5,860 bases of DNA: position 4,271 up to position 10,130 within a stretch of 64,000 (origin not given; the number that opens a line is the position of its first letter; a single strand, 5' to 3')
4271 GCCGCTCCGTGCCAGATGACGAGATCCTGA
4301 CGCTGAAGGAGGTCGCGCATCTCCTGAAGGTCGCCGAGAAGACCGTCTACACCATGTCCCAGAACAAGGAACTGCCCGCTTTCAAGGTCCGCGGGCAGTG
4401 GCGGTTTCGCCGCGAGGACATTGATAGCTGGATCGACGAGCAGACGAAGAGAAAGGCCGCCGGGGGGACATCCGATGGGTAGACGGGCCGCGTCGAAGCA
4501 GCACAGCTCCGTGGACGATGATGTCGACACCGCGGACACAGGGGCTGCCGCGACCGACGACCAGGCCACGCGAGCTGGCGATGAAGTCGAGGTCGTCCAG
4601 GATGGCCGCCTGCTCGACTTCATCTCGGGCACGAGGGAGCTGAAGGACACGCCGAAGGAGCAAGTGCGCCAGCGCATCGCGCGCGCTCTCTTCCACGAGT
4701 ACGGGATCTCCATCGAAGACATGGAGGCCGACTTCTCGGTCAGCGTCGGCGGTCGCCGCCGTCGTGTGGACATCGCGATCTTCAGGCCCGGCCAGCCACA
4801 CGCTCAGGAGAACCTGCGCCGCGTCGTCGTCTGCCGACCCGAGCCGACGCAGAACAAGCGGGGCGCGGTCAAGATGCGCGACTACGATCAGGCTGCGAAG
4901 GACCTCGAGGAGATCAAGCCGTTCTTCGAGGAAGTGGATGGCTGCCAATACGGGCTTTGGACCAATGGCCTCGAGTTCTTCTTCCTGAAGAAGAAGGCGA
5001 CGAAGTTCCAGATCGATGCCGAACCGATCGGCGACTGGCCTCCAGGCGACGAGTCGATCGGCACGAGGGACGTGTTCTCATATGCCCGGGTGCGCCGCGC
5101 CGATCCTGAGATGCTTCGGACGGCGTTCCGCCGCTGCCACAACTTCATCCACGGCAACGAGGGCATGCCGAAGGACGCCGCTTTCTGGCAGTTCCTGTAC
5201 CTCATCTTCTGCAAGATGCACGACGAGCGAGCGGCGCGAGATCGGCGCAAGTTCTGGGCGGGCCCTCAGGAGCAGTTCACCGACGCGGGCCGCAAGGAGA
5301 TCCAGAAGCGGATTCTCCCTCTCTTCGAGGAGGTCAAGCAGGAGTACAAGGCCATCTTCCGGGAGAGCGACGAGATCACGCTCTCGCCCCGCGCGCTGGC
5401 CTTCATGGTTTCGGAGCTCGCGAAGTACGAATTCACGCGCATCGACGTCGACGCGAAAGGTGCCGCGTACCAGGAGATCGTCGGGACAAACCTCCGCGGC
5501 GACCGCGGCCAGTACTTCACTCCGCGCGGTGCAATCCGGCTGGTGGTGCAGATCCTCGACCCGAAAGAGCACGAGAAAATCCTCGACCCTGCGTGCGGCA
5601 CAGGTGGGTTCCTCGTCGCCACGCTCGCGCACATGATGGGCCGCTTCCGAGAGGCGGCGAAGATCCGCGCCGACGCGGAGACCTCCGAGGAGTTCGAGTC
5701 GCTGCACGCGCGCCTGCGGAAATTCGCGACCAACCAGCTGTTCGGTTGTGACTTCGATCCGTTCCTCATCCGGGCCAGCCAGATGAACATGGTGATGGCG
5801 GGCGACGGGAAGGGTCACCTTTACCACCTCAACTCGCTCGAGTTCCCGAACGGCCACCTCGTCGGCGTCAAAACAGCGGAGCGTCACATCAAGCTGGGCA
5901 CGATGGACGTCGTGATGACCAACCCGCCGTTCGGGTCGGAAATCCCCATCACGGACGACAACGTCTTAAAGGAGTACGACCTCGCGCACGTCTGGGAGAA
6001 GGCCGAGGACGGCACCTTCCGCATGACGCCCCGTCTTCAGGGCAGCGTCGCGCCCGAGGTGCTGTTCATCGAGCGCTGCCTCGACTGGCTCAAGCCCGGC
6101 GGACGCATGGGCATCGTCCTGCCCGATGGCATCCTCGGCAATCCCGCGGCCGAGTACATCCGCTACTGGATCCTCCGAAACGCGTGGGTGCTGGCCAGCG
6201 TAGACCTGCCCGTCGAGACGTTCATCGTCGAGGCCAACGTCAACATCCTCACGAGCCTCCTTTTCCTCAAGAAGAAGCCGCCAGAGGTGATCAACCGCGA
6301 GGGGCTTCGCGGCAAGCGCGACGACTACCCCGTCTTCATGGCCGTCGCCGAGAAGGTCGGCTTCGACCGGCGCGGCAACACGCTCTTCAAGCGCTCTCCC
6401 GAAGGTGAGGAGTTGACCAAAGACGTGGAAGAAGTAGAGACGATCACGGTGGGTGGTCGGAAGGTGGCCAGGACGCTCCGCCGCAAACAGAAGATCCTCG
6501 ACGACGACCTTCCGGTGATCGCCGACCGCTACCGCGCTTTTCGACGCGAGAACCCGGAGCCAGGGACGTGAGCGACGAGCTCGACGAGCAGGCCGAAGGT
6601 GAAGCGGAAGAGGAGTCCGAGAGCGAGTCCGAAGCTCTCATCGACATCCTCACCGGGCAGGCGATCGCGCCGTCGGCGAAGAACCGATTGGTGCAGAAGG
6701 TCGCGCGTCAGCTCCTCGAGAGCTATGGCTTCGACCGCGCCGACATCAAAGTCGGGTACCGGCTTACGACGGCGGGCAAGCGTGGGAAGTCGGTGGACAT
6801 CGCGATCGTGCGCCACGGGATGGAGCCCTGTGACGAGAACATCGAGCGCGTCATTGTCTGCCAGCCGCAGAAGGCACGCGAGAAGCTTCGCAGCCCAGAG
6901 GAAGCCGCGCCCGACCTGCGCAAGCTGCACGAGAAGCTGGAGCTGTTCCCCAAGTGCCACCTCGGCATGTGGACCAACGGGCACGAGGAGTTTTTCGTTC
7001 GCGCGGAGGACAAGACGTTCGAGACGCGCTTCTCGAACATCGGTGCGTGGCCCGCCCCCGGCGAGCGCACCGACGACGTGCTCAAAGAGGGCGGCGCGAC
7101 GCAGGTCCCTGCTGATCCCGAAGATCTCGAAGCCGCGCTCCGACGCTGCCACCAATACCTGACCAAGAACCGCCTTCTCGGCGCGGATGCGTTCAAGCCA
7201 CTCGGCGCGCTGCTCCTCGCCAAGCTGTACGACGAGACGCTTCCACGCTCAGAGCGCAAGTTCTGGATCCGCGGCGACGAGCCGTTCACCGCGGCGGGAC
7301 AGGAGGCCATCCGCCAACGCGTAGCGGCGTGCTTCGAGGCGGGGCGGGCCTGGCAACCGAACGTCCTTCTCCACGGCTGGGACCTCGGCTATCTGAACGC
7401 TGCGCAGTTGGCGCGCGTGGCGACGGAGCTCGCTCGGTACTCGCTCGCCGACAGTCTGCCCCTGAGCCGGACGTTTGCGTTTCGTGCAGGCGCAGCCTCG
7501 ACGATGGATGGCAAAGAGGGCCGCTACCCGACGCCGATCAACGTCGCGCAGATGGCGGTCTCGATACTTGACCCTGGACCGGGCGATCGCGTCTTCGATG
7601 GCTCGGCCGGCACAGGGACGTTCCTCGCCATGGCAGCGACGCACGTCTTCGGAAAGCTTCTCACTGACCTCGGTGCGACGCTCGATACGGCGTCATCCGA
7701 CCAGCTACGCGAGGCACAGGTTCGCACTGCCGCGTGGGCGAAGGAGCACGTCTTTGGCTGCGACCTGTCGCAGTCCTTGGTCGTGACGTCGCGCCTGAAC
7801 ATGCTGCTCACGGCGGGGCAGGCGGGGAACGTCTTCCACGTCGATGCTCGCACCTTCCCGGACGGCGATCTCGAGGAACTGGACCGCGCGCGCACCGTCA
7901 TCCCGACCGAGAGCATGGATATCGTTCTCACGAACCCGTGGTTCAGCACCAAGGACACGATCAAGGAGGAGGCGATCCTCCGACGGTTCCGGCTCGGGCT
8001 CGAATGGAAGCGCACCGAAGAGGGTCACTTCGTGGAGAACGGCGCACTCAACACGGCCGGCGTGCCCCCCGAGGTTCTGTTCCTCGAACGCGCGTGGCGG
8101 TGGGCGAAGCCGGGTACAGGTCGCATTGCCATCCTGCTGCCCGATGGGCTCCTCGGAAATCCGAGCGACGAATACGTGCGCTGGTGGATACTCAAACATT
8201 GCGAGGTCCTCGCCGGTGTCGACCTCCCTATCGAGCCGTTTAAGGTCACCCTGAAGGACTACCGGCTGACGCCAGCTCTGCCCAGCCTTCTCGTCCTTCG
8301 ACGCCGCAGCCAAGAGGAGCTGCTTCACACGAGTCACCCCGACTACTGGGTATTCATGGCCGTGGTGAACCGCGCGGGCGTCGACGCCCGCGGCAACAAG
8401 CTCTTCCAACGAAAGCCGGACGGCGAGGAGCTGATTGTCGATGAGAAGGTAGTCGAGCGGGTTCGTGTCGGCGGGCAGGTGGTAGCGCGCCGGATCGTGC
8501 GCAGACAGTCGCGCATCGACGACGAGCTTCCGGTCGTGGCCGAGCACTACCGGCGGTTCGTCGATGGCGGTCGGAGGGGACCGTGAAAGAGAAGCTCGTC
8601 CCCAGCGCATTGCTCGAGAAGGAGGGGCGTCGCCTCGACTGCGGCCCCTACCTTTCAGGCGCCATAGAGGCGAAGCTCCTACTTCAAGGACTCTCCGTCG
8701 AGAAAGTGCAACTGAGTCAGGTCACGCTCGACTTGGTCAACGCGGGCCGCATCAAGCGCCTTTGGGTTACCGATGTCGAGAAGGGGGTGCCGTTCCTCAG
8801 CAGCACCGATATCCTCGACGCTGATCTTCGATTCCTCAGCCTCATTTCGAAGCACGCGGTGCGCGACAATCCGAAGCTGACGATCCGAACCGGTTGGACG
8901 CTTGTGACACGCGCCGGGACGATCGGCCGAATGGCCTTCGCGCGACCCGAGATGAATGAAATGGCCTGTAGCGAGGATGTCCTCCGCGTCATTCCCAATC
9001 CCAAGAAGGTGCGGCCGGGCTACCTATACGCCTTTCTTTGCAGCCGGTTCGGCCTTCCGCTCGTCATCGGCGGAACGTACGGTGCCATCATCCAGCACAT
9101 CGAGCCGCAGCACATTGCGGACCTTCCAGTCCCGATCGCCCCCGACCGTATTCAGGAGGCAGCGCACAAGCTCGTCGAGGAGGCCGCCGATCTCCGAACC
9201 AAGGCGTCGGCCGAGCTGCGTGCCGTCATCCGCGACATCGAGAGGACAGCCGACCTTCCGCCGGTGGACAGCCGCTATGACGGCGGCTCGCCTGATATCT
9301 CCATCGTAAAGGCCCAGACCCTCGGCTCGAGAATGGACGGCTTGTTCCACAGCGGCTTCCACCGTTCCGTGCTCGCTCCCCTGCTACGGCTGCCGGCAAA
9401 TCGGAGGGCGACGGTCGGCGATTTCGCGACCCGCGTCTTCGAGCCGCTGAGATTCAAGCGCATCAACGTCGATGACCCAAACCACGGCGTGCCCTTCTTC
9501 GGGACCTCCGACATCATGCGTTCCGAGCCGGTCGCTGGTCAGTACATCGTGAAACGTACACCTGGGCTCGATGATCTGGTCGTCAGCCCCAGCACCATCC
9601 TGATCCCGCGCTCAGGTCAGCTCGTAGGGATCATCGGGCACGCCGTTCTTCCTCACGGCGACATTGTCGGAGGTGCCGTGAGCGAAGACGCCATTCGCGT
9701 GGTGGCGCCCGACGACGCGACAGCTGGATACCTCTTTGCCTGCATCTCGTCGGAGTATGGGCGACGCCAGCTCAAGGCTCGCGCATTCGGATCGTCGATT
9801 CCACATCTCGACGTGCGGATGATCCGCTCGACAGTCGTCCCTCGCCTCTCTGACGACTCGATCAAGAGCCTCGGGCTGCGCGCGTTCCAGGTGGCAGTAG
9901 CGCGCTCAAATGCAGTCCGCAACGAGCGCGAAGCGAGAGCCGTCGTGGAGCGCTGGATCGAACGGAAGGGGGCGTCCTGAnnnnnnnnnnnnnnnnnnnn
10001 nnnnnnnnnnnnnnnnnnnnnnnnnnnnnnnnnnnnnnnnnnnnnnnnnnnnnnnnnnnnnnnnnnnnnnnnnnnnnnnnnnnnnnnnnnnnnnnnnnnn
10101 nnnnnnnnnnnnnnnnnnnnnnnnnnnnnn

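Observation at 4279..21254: Seven-gene translationally coupled operon: HTH, two methyltransferases, S subunit, NERD-kinase-ATPase, unknown, giant HerA/FtsK-ATPase protein, and no HsdR. Candidate non-canonical methylation-linked defence system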

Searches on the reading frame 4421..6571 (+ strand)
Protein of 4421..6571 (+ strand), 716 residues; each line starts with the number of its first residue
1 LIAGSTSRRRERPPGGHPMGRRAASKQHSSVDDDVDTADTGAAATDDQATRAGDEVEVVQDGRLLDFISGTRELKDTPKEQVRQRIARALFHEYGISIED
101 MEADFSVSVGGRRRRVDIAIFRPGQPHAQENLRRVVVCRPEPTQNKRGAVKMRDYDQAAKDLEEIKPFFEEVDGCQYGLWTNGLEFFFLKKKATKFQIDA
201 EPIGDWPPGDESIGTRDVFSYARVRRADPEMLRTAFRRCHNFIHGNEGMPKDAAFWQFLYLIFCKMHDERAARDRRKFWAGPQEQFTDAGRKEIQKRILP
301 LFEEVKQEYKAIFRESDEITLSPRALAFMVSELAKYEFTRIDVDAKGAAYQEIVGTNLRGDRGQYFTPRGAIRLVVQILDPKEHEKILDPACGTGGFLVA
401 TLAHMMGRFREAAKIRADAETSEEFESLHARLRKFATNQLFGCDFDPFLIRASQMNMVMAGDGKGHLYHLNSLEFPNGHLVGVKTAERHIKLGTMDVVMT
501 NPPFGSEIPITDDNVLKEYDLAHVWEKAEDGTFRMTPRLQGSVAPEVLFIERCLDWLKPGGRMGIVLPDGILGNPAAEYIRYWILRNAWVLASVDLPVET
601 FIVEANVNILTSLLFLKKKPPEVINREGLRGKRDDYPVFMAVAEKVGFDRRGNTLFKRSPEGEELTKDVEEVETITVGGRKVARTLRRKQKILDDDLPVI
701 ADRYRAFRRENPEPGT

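Call 3: search_protein_families(library=pfam, proteins=[window:4421-6571:+], max_evalue=0.01)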
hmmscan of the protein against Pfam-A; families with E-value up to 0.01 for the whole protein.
window:4421-6571:+ (716 aa): 5 families
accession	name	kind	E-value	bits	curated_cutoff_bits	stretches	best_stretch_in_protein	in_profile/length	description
PF02384.22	N6_Mtase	-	1.8e-31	110.1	20.4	1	347-622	7-236/311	N-6 DNA Methylase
PF13588.12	HSDR_N_2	-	1.3e-10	41.8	25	1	78-195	1-100/110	Type I restriction enzyme R protein N terminus (HSDR_N)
PF01170.24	UPF0020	-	1.9e-08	34.7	22.3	1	376-508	21-135/197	RMKL-like, methyltransferase domain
PF07669.17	Eco57I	-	5.3e-06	27.1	25.3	1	438-596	1-165/171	Eco57I restriction-modification methylase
PF20473.4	MmeI_Mtase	-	0.00084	19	27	1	384-460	20-85/259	MmeI, DNA-methyltransferase domain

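Call 4: search_protein_families(library=padloc, proteins=[window:4421-6571:+], max_evalue=0.01)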
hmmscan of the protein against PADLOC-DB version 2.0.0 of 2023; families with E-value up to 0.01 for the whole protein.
window:4421-6571:+ (716 aa): 61 families (the best 25 are shown)
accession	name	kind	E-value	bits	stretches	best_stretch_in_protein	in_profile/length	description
PDLC03318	MTase_II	-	1.7e-265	880.8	1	50-715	7-722/723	Type II methyltransferase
PDLC04134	mad2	-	7.8e-100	333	1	76-711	2-491/492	mads_2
PDLC03034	MTase_I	-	3e-68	228.7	1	71-667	50-631/672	Type I methyltransferase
PDLC03018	MTase_I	-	8.2e-66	220.9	3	74-409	20-353/749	Type I methyltransferase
PDLC03030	MTase_I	-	9.9e-52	174.3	1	195-622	151-585/670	Type I methyltransferase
PDLC03021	MTase_I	-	1e-44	151.2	1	294-619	86-378/491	Type I methyltransferase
PDLC03218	MTase_II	-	1.6e-39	133.9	1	311-653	215-509/532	Type II methyltransferase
PDLC03317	MTase_II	-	4.5e-37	125.8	1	232-654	163-560/831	Type II methyltransferase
PDLC03026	MTase_I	-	3.8e-36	123.2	1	254-620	27-357/487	Type I methyltransferase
PDLC03357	MTase_II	-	1.3e-31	107.7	2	483-619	211-335/620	Type II methyltransferase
PDLC03025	MTase_I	-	6.4e-26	89.2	1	310-619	106-372/569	Type I methyltransferase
PDLC03024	MTase_I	-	8.8e-20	68.7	1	380-670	317-617/628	Type I methyltransferase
PDLC03023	MTase_I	-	1.8e-19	67.6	2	541-650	571-690/716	Type I methyltransferase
PDLC03031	MTase_I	-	4.5e-16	56.2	1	344-618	163-403/834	Type I methyltransferase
PDLC03036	MTase_I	-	9.2e-15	52.1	1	360-616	212-429/635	Type I methyltransferase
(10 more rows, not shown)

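Call 5: search_protein_families(library=ncbifam, proteins=[window:4421-6571:+], max_evalue=0.01)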
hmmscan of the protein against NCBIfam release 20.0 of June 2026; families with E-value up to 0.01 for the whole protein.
window:4421-6571:+ (716 aa): 7 families
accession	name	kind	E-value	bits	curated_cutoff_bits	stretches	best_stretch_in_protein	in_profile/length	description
NF047738.1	antiphage_MADS2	equivalog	2.3e-303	1007.5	720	1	60-707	2-654/654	methylation-associated defense system DNA methyltransferase MAD2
TIGR02987.1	met_A_Alw26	exception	1.5e-07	30.6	353.5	1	362-590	3-219/523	Alw26I/Eco31I/Esp3I family type II restriction adenine-specific DNA-methyltransferase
NF033455.1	BREX_6_MTaseX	exception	1.4e-06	26.1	900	1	384-451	329-390/1319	BREX-6 system adenine-specific DNA-methyltransferase PglX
NF040721.1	Trm14_Arch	equivalog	0.0012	18.1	280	1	376-508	184-303/370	tRNA (guanine(6)-N2)-methyltransferase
NF033451.1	BREX_2_MTaseX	equivalog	0.002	15.9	400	1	384-460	224-289/1185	BREX-2 system adenine-specific DNA-methyltransferase PglX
NF008748.0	PRK11783.1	equivalog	0.0023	16.2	466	1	381-508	190-319/704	bifunctional 23S rRNA (guanine(2069)-N(7))-methyltransferase RlmK/23S rRNA (guanine(2445)-N(2))-methyltransferase RlmL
TIGR01177.1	TIGR01177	hypoth_equivalog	0.0027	17.1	316.55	1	373-400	172-199/330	TIGR01177 family methyltransferase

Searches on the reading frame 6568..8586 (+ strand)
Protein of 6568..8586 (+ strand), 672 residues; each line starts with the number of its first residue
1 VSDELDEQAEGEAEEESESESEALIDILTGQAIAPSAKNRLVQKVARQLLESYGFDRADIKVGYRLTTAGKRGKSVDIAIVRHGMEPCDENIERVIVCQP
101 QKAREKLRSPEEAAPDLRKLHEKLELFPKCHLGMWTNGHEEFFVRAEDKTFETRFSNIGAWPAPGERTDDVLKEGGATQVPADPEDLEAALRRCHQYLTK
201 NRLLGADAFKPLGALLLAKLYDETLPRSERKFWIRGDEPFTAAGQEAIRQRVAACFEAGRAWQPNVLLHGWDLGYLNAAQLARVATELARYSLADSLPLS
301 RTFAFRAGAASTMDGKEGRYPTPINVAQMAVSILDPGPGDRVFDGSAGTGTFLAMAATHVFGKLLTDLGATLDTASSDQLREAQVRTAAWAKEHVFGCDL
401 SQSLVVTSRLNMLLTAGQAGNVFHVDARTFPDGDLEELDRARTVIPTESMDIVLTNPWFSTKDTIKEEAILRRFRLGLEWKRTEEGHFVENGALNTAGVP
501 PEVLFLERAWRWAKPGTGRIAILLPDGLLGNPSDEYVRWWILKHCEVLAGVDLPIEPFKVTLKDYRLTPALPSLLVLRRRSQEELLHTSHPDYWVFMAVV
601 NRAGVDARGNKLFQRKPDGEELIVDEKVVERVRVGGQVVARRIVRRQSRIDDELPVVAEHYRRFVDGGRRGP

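Call 3: search_protein_families(library=pfam, proteins=[window:6568-8586:+], max_evalue=0.01)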
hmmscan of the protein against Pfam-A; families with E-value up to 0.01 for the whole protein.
window:6568-8586:+ (672 aa): 2 families
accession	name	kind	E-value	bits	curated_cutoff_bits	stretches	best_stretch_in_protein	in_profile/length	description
PF02384.22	N6_Mtase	-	1.3e-12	48.1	20.4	1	311-559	19-219/311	N-6 DNA Methylase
PF13588.12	HSDR_N_2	-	0.00014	22.3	25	1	43-150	7-100/110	Type I restriction enzyme R protein N terminus (HSDR_N)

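Call 4: search_protein_families(library=padloc, proteins=[window:6568-8586:+], max_evalue=0.01)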
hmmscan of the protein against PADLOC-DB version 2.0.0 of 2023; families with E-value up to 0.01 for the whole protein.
window:6568-8586:+ (672 aa): 17 families
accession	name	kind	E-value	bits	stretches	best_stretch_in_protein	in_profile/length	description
PDLC03318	MTase_II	-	1.4e-119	398.5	1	13-666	10-716/723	Type II methyltransferase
PDLC04134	mad2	-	4e-47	159.2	1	36-614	3-473/492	mads_2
PDLC03034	MTase_I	-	6.5e-31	105.3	2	449-623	473-630/672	Type I methyltransferase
PDLC03021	MTase_I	-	2.3e-18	64.3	1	313-559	159-363/491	Type I methyltransferase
PDLC03218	MTase_II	-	7e-15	52.6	1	276-611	223-510/532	Type II methyltransferase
PDLC03030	MTase_I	-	1.1e-14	51.9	1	248-558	263-565/670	Type I methyltransferase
PDLC03018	MTase_I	-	2e-14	51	2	281-368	270-357/749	Type I methyltransferase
PDLC03317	MTase_II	-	1.9e-13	47.7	1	187-609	163-558/831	Type II methyltransferase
PDLC03026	MTase_I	-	7.9e-12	43.1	1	313-555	138-338/487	Type I methyltransferase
PDLC03357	MTase_II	-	6.5e-10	36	1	497-561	258-321/620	Type II methyltransferase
PDLC03023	MTase_I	-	4.4e-09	33.2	1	496-544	570-617/716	Type I methyltransferase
PDLC03311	MTase_II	-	3.1e-08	30.8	1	449-561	101-197/464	Type II methyltransferase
PDLC03024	MTase_I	-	5.6e-08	29.7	1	497-622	486-612/628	Type I methyltransferase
PDLC03025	MTase_I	-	3.1e-06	24.2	1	315-554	159-352/569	Type I methyltransferase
PDLC03036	MTase_I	-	0.00012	18.6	1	316-463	213-341/635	Type I methyltransferase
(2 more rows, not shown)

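Call 5: search_protein_families(library=ncbifam, proteins=[window:6568-8586:+], max_evalue=0.01)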
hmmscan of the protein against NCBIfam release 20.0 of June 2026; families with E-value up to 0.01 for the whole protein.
window:6568-8586:+ (672 aa): 1 family
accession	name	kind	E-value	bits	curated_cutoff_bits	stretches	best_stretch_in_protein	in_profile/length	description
NF047738.1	antiphage_MADS2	equivalog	3.7e-210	699.5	720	1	21-664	3-654/654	methylation-associated defense system DNA methyltransferase MAD2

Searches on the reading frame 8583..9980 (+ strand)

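Call 3: search_protein_families(library=pfam, proteins=[window:8583-9980:+], max_evalue=0.01)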
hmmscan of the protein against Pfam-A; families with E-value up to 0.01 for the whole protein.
window:8583-9980:+ (465 aa): 0 families

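Call 4: search_protein_families(library=padloc, proteins=[window:8583-9980:+], max_evalue=0.01)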
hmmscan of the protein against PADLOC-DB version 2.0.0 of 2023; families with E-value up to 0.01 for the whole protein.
window:8583-9980:+ (465 aa): 41 families (the best 25 are shown)
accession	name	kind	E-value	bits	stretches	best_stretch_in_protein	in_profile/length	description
PDLC04137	mad5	-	6.9e-39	132.1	2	38-210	2-171/392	mads_5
PDLC03595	Specificity_II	-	5.5e-26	89.3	2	44-225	41-222/467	Type II specificity subunit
PDLC03108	Specificity_I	-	9.5e-16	56.1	2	50-200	255-404/452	Type I specificity subunit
PDLC03120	Specificity_I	-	1.2e-14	52.4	2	41-208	45-210/515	Type I specificity subunit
PDLC03100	Specificity_I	-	1.7e-14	52.1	2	55-214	211-375/392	Type I specificity subunit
PDLC03069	Specificity_I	-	3e-14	50.9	1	41-210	192-366/387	Type I specificity subunit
PDLC03086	Specificity_I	-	3.1e-14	50.8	1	66-197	35-169/458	Type I specificity subunit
PDLC03089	Specificity_I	-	1.8e-13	48.4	1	65-192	30-159/446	Type I specificity subunit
PDLC03105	Specificity_I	-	3.8e-13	47.7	1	65-211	264-411/448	Type I specificity subunit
PDLC03072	Specificity_I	-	1.5e-12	45.3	2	65-216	263-418/448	Type I specificity subunit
PDLC03155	Specificity_I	-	1.1e-11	42.3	1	15-208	14-213/520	Type I specificity subunit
PDLC03189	Specificity_I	-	4.1e-11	40.4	1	40-202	11-165/459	Type I specificity subunit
PDLC03179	Specificity_I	-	1.3e-10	38.9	1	44-204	399-561/589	Type I specificity subunit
PDLC03068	Specificity_I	-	2.9e-10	37.8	1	88-193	55-157/403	Type I specificity subunit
PDLC03153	Specificity_I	-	3.8e-10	37.7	1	38-207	2-180/417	Type I specificity subunit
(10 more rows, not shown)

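Call 5: search_protein_families(library=ncbifam, proteins=[window:8583-9980:+], max_evalue=0.01)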
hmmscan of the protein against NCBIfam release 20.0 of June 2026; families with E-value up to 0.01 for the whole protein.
window:8583-9980:+ (465 aa): 1 family
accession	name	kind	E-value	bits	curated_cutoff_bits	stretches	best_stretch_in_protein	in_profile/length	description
NF047740.1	antiphage_MADS5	equivalog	4.1e-142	474.2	400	1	1-460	1-461/461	methylation-associated defense system restriction endonuclease subunit S MAD5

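Call 33: search_protein_families(library=pfam, proteins=[window:8583-9977:+], max_evalue=1)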
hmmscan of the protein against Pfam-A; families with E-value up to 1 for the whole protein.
window:8583-9977:+ (465 aa): 1 family
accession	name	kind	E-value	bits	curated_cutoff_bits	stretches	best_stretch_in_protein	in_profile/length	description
PF01420.25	Methylase_S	-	0.011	16.4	22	1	69-192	32-143/168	Type I restriction modification DNA specificity domain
